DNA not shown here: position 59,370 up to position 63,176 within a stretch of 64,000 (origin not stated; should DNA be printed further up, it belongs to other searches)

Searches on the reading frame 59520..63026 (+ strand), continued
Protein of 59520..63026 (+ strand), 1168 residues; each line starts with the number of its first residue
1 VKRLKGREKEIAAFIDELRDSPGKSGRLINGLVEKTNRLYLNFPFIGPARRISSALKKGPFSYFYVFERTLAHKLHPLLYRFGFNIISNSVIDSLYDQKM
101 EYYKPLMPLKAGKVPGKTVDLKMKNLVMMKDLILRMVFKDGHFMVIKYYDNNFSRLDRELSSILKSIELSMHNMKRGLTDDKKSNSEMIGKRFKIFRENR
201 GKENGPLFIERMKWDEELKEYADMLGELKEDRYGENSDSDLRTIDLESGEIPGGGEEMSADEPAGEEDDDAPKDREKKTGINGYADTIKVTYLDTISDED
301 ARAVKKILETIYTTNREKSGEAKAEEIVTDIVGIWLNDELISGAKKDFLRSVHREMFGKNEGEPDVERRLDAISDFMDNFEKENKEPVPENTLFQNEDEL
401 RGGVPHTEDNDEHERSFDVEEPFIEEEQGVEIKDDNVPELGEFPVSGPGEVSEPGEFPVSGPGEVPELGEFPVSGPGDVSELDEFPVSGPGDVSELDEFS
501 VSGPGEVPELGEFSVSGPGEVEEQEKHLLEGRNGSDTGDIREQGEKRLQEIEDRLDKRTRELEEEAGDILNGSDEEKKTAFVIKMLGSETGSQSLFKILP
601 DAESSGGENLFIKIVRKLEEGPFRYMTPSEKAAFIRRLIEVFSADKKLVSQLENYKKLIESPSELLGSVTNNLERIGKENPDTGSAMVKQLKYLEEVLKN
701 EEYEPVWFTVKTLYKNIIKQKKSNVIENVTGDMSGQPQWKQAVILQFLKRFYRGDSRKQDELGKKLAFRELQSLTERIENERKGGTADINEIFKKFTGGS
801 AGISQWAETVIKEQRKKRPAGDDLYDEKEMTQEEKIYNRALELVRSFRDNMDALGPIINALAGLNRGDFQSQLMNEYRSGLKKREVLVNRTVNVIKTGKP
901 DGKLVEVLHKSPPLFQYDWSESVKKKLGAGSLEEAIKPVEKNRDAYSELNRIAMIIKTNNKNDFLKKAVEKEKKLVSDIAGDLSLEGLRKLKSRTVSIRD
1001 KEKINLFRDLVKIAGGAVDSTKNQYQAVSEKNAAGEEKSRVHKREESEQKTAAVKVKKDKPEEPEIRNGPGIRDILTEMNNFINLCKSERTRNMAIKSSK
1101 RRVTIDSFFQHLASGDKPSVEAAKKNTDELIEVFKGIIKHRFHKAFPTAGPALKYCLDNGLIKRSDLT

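Call 44: fold_search(model_id=the predicted structure, library=pdb)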
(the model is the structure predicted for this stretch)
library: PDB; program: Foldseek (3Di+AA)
matches with E <= 10: 147; with E <= 0.001: 0
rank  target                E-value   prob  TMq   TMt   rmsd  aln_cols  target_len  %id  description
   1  8fkx_SU               2.8e-01  0.14  0.05  0.09  23.2       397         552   17  Human nucleolar pre-60S ribosomal subunit (State E) (released 2023-07-12)
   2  4u1d_A                5.0e-01  0.08  0.06  0.10  23.1       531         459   13  Structure of the PCI domain of translation initiation factor eIF3a (released 2014-09-10)
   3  8e20_B                6.3e-01  0.10  0.09  0.06  24.2       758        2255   10  Cryo-EM structure of the full-length human NF1 dimer (released 2023-04-26)
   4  5a7d_H                7.4e-01  0.25  0.06  0.17  19.7       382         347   11  Tetrameric assembly of LGN with Inscuteable (released 2016-08-03)
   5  9y6s_6x               9.0e-01  0.21  0.09  0.19  21.9       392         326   13  96-nm repeat of the Leishmania tarentolae doublet microtubule (released 2025-12-17)
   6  6xr1                  1.2e+00  0.08  0.06  0.12  28.1       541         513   16  Computationally designed right-handed alpha/alpha single-chain toroid with 9 repeats (released 2021-07-14)
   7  5a7d_E                1.3e+00  0.15  0.07  0.17  20.4       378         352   10  Tetrameric assembly of LGN with Inscuteable (released 2016-08-03)
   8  5a7d_F                1.4e+00  0.14  0.06  0.16  20.1       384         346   11  Tetrameric assembly of LGN with Inscuteable (released 2016-08-03)
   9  9jbs                  1.6e+00  0.08  0.07  0.14  28.5       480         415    9  Structure of LAT4 in the apo state (released 2026-03-11)
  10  4wnd_A                1.7e+00  0.09  0.07  0.15  19.3       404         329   10  Crystal structure of the TPR domain of LGN in complex with Frmpd4/Preso1 at 1.5 Angstrom resolution (released 2015-09-16)
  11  5dse_A                1.7e+00  0.08  0.06  0.12  27.2       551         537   12  Crystal Structure of the TTC7B/Hyccin Complex (released 2015-12-02)
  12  7pks_g                1.7e+00  0.06  0.08  0.09  26.6       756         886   12  Structural basis of Integrator-mediated transcription regulation (released 2021-12-08)
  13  1i7x_A                1.8e+00  0.05  0.06  0.10  27.0       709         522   11  BETA-CATENIN/E-CADHERIN COMPLEX (released 2001-05-16)
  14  3msv_B                2.0e+00  0.08  0.07  0.14  20.2       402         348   10  The hypoxic regulator of sterol synthesis Nro1 is a nuclear import adaptor (released 2011-04-20)
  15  3qtm_B                2.1e+00  0.08  0.07  0.15  20.0       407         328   12  Structure of S. pombe nuclear import adaptor Nro1 (Space group P21) (released 2011-09-21)
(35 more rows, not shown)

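Call 51: find_related_loci(query=A4, collection=genome_contigs, flank=6000)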
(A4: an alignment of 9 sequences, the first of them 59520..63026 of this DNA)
Query A4 (1168 aa) in genome_contigs; peptide patterns used: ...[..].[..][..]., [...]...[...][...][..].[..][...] (x = any residue, [..] = any of these).
71 stretches matched a pattern; 11 encode a relative of the query (tblastn E <= 1e-3); 8 distinct loci.
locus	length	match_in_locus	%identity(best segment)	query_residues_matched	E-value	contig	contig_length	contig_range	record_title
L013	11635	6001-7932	28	4-660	4e-48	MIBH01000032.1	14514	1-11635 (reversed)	MAG: Spirochaetes bacterium RBG_13_51_14 RBG_13_scaffold_2484, whole genome shotgun sequence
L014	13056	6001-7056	32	5-362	1e-46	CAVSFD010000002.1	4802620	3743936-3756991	MAG: uncultured Spirochaetota bacterium isolate MFD02979.bin.1.65 genome assembly, contig: contig_47028, whole genome sh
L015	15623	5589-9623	26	4-1162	2e-52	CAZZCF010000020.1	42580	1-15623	MAG TPA_asm: uncultured Leptospirales bacterium isolate binchicken_co334_180 genome assembly, contig: NODE_1379_length_4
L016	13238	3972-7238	26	8-1013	7e-46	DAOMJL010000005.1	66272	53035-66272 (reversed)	MAG TPA_asm: Spirochaetota bacterium isolate AMR_MDS_4899 NODE_318_length_66272_cov_10.937826, whole genome shotgun sequ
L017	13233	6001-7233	29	14-431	7e-43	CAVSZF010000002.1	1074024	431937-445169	MAG: uncultured Spirochaetota bacterium isolate MFD04716.bin.1.88 genome assembly, contig: contig_18181, whole genome sh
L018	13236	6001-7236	33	14-426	2e-40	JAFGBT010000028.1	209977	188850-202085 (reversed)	MAG: Spirochaetes bacterium isolate Zod_Metabat.1046 k87_6272078, whole genome shotgun sequence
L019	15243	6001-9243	29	14-1162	1e-40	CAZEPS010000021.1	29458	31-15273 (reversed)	MAG TPA_asm: uncultured Leptospirales bacterium isolate SRP141376_co4_248 genome assembly, contig: NODE_2858_length_2945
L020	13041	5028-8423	29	8-1013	2e-37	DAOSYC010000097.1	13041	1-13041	MAG TPA_asm: Spirochaetota bacterium isolate AMR_MDS_2095 NODE_3037_length_13041_cov_6.161944, whole genome shotgun sequ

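Call 55: search_protein_families(library=pfam, proteins=[L017:10190-11191:+, L017:11164-11880:+, L017:3872-5236:-, L017:11924-13210:-, L017:9330-10184:+], max_evalue=0.01)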
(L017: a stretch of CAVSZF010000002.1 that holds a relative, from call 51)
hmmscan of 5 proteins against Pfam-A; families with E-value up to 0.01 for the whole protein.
L017:10190-11191:+ (333 aa): 1 family
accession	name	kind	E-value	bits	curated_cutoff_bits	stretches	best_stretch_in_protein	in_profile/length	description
PF01541.30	GIY-YIG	-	3.9e-12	46.7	22.6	1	10-81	2-74/78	GIY-YIG catalytic domain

L017:11164-11880:+ (238 aa): 3 families
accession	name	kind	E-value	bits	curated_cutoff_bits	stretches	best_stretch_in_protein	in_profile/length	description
PF00753.33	Lactamase_B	-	5.5e-31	108.5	22.7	1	41-220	3-196/196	Metallo-beta-lactamase superfamily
PF19583.5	ODP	-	0.00017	22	27.2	1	46-181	5-137/194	ODP family beta lactamase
PF12706.13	Lactamase_B_2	-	0.0031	17.6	27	1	58-162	3-111/200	Beta-lactamase superfamily domain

L017:3872-5236:- (454 aa): 1 family
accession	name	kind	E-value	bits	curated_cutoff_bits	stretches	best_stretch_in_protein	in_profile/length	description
PF00209.24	SNF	-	3e-65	221.4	27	2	143-445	172-479/524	Sodium:neurotransmitter symporter family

L017:11924-13210:- (428 aa): 1 family
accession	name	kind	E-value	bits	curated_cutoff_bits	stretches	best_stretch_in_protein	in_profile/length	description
PF01295.23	Adenylate_cycl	-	1.3e-06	27.7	27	1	67-258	360-546/601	Adenylate cyclase, class-I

L017:9330-10184:+ (284 aa): 6 families
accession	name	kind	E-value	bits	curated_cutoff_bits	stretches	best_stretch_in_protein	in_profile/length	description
PF13489.12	Methyltransf_23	-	3.1e-13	50.2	27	1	41-216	11-163/164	Methyltransferase domain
PF08241.18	Methyltransf_11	-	6.2e-09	36.8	21.2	1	81-161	19-95/95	Methyltransferase domain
PF13847.12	Methyltransf_31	-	2.9e-06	27.5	27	1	90-172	38-115/145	Methyltransferase domain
PF13649.12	Methyltransf_25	-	0.00035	21.6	27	1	81-157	22-97/97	Methyltransferase domain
PF08242.18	Methyltransf_12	-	0.00049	21.2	30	1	91-158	31-97/98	Methyltransferase domain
PF03141.22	Methyltransf_29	-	0.0078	15.3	23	0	116-171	172-227/506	Putative S-adenosyl-L-methionine-dependent methyltransferase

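Call 56: search_protein_families(library=pfam, alignment_id=A2, max_evalue=0.05)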
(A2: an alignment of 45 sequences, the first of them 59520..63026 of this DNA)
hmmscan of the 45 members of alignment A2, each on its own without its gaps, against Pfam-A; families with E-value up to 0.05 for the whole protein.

A. member 1, window:59520-63026:+ (1168 aa): 0 families

B. families by the number of members that match (of 45 scanned): 19 families
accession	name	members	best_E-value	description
PF12717.13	Cnd1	1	0.00077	non-SMC mitotic condensation complex subunit 1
PF06073.17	DUF934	1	0.0009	Bacterial protein of unknown function (DUF934)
PF20543.3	CowN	1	0.0021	N2-fixation sustaining protein CowN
PF23707.1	P116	1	0.0025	P116-like protein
PF10720.14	DUF2515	1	0.0046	Protein of unknown function (DUF2515)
PF21047.3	HEAT_Maestro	1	0.0066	Maestro, HEAT repeats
PF01442.23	Apolipoprotein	1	0.0092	Apolipoprotein A1/A4/E domain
PF10073.14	GapR_DNA-bd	1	0.0093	GapR-like, DNA-binding domain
PF20050.4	DUF6452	1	0.013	Family of unknown function (DUF6452)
PF22919.1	ATP-synt_VA_C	1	0.018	C-terminal domain of V and A type ATP synthase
PF11414.13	Suppressor_APC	1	0.02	Adenomatous polyposis coli tumour suppressor protein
PF08579.17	RPM2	1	0.024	Mitochondrial ribonuclease P subunit (RPM2)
PF14561.12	TPR_20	1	0.024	Tetratricopeptide repeat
PF05600.17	CDK5RAP3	1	0.024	CDK5 regulatory subunit-associated protein 3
PF25340.1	BCD_RFX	1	0.026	RFX BCD domain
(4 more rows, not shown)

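Call 57: search_solved_structures(query=A4, max_evalue=1)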
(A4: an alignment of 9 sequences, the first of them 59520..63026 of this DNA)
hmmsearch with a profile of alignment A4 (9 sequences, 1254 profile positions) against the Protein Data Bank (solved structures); distinct sequences matched with E-value up to 1: 0.

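Call 65: search_protein_families(library=pfam, proteins=[L018:872-4225:-, L013:1874-4129:-, L020:2928-4607:-, L014:4559-5896:+, L015:9672-10679:-], max_evalue=0.001)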
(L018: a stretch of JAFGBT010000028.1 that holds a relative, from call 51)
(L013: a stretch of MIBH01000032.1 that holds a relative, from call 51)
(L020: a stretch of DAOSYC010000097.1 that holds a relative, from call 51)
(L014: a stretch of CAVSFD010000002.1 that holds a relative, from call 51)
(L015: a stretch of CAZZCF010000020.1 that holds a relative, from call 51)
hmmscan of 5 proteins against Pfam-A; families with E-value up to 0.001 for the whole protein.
L018:872-4225:- (1117 aa): 2 families
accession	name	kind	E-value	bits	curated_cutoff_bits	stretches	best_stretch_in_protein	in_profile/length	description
PF00873.25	ACR_tran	-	7.2e-233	775.9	28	1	20-1054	1-1020/1021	AcrB/AcrD/AcrF family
PF03176.21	MMPL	-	6.9e-08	32.2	20.5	1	873-1061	117-308/333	MMPL family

L013:1874-4129:- (751 aa): 1 family
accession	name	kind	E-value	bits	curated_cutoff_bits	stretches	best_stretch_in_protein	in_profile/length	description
PF00873.25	ACR_tran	-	1.3e-152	510.2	28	2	3-635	1-610/1021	AcrB/AcrD/AcrF family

L020:2928-4607:- (559 aa): 1 family
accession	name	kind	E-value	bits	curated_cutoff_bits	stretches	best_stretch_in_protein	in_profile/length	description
PF00015.26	MCPsignal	-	1.4e-23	84.1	34.6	1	335-505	11-167/172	Methyl-accepting chemotaxis protein (MCP) signalling domain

L014:4559-5896:+ (445 aa): 3 families
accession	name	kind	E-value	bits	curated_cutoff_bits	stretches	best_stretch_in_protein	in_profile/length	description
PF13520.12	AA_permease_2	-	5.4e-55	187.5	27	1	7-402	24-405/427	Amino acid permease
PF00324.27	AA_permease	-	3.9e-41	141.7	24.6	1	6-396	21-412/470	Amino acid permease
PF13906.12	AA_permease_C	-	2.1e-14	53.8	27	1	381-430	1-50/51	C-terminus of AA_permease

L015:9672-10679:- (335 aa): 3 families
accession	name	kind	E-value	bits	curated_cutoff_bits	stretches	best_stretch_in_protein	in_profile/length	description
PF12706.13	Lactamase_B_2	-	4.6e-19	69.2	27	1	84-299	3-199/200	Beta-lactamase superfamily domain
PF00753.33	Lactamase_B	-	1e-11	45.6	22.7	1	81-299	15-196/196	Metallo-beta-lactamase superfamily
PF23023.1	Anti-Pycsar_Apyc1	-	0.00011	22.2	50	1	55-124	4-72/250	Anti-Pycsar protein Apyc1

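Call 68: fold_search(model_id=the predicted structure, library=viral)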
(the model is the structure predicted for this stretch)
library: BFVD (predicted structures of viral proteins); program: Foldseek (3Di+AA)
matches with E <= 10: 113; with E <= 0.001: 0
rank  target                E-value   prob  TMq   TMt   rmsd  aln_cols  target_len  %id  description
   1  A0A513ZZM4            8.8e-03  0.25  0.05  0.05  51.2      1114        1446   12  Putative RecF/RecN/SMC-like protein [Aeromonas phage LAh_6]
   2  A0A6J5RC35            7.0e-02  0.25  0.06  0.07  37.6       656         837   13  Uncharacterized protein [uncultured Caudovirales phage]
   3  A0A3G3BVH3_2          9.9e-02  0.11  0.07  0.06  56.7      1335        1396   10  Tail tape measure protein [Bacillus phage vB_BcoS-136]
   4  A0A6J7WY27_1          1.1e-01  0.11  0.06  0.06  48.6      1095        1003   11  Large polyvalent protein associated domain-containing protein [uncultured Caudovirales phage]
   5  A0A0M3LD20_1          1.2e-01  0.21  0.08  0.07  59.4       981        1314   10  Large tegument protein [Testudinid alphaherpesvirus 3]
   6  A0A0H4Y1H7            3.7e-01  0.14  0.06  0.10  28.9       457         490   13  Uncharacterized protein [Salmon gill poxvirus]
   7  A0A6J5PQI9            3.9e-01  0.08  0.05  0.08  37.8       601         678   13  Uncharacterized protein [uncultured Caudovirales phage]
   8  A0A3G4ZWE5            4.2e-01  0.15  0.06  0.09  43.5       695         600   10  Eukaryotic translation initiation factor 4G-like [Faunusvirus sp.]
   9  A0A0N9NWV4            4.5e-01  0.11  0.04  0.04  53.1       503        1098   12  (no name in the UniProt tables at hand)
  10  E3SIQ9                4.5e-01  0.07  0.05  0.07  35.3       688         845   13  Transglycosylase domain-containing protein [Synechococcus phage S-SM2]
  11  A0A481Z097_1          5.1e-01  0.09  0.06  0.08  42.8       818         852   11  Ankyrin repeat protein [Mimivirus LCMiAC01]
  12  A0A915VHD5            5.5e-01  0.13  0.05  0.10  35.4       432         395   12  (no name in the UniProt tables at hand)
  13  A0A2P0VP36            5.5e-01  0.05  0.06  0.07  48.0      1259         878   11  Uncharacterized protein [Tetraselmis virus 1]
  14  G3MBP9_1              6.5e-01  0.06  0.09  0.08  39.4      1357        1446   10  Gp183 [Bacillus phage G]
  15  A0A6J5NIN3            6.7e-01  0.08  0.07  0.07  30.6       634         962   11  Uncharacterized protein [uncultured Caudovirales phage]
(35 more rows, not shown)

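Call 78: find_related_loci(query=A4, collection=metagenome_contigs, flank=6000)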
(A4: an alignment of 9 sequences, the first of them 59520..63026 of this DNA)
Query A4 (1168 aa) in metagenome_contigs; peptide patterns used: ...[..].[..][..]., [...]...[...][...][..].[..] (x = any residue, [..] = any of these).
600 stretches matched a pattern (row limit reached: there are more); 8 encode a relative of the query (tblastn E <= 1e-3); 7 distinct loci.
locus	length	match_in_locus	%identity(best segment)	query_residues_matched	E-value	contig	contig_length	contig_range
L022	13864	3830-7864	26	4-1162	9e-53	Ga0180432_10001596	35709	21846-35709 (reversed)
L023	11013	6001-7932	28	4-660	2e-48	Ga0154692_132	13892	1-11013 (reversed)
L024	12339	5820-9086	26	8-1013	7e-46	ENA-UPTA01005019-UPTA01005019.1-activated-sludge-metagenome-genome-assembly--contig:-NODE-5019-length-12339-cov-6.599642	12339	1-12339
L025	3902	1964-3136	31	14-408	5e-44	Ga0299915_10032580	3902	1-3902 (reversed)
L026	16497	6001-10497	26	7-1167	2e-77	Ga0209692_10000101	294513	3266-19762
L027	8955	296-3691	29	8-1013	9e-38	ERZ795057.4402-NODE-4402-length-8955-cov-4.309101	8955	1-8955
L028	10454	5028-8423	29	8-1013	9e-38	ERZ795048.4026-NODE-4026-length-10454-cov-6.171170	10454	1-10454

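Call 83: search_protein_families(library=ncbifam, alignment_id=A4, max_evalue=0.1)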
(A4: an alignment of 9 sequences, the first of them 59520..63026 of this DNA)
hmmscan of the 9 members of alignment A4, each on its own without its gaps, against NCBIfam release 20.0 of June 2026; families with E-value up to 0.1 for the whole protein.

A. member 1, window:59520-63026:+ (1168 aa): 0 families

B. families by the number of members that match (of 9 scanned): 7 families
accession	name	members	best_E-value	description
NF045542.1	Clp_rel_HeadMat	1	0.0023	head maturation protease, ClpP-related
NF010247.0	PRK13694.1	1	0.017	hypothetical protein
NF005581.0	PRK07276.1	1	0.018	DNA polymerase III subunit delta'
NF010603.0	PRK13999.1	1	0.018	K(+)-transporting ATPase subunit C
TIGR01766.2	TIGR01766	1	0.035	IS200/IS605 family accessory protein TnpB-related protein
TIGR02337.1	HpaR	1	0.065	homoprotocatechuate degradation operon regulator HpaR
NF000052.4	APH_9_Ia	1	0.072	aminoglycoside O-phosphotransferase APH(9)-Ia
